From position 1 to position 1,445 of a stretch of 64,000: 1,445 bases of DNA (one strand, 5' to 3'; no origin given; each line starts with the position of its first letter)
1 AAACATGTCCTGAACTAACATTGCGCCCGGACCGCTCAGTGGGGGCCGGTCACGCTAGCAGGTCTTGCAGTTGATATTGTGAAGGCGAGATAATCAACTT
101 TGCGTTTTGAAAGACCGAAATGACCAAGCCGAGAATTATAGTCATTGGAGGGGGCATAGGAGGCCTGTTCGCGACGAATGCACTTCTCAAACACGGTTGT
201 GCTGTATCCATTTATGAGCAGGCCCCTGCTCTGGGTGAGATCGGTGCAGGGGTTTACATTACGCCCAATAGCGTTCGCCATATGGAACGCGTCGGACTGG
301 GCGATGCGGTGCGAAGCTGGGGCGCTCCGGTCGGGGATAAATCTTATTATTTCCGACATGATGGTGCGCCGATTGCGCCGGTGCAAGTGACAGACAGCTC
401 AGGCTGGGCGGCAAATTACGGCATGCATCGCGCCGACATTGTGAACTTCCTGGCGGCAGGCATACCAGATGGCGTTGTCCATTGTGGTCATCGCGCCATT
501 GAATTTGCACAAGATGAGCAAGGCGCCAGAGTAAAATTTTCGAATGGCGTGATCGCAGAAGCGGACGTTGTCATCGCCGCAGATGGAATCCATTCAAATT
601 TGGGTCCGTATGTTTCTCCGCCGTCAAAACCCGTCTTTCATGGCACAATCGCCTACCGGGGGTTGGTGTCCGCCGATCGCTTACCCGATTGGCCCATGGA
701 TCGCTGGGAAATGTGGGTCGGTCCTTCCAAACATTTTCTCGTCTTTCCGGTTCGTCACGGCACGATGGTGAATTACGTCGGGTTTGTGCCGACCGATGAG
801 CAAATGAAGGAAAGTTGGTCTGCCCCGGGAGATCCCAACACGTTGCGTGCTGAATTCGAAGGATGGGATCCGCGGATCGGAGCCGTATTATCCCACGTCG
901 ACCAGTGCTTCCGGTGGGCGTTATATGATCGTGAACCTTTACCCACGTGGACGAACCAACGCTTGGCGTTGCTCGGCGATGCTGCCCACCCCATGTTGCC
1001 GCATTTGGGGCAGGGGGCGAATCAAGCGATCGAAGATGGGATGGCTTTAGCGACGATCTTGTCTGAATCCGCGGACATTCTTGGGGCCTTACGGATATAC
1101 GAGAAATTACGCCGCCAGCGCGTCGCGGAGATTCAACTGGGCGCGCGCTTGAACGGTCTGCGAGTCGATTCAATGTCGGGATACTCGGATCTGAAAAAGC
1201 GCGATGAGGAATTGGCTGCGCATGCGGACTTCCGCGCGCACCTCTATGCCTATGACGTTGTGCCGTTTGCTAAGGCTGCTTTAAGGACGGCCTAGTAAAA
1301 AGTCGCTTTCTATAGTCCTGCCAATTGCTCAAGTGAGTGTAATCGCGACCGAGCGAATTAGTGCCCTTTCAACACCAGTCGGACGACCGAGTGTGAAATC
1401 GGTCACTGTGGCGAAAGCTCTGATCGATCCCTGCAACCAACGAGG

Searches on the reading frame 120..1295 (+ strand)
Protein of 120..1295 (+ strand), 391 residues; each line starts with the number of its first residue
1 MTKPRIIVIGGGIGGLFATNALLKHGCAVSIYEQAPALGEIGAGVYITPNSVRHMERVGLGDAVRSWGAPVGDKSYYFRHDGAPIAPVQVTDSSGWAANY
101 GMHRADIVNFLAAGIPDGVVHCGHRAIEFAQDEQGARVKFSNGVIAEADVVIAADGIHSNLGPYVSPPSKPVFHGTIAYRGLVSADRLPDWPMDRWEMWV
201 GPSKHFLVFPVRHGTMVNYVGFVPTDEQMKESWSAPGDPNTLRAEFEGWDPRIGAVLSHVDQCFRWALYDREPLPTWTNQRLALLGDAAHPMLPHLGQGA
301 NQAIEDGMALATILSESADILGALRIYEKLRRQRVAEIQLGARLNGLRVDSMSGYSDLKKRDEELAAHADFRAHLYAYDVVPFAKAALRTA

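Call 17: search_protein_families(library=pfam, proteins=[window:120-1295:+], max_evalue=0.01)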
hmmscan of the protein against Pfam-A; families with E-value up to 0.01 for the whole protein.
window:120-1295:+ (391 aa): 6 families
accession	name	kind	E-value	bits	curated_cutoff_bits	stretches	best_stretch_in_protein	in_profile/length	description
PF01494.25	FAD_binding_3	-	2.6e-22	80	22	1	6-317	4-321/349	FAD binding domain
PF01266.30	DAO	-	5.9e-06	26.5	27.9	1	118-236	164-273/353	FAD dependent oxidoreductase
PF13450.12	NAD_binding_8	-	2.5e-05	24.9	21.9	1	8-39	1-32/68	NAD(P)-binding Rossmann-like domain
PF03486.20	HI0933_like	-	0.0013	18.6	50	1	5-40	2-37/244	HI0933-like protein Rossmann domain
PF07992.20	Pyr_redox_2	-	0.0015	18.5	26.1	0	5-34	2-31/291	Pyridine nucleotide-disulphide oxidoreductase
PF01593.30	Amino_oxidase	-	0.0056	16.4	19.8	0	107-154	206-253/443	Flavin containing amine oxidoreductase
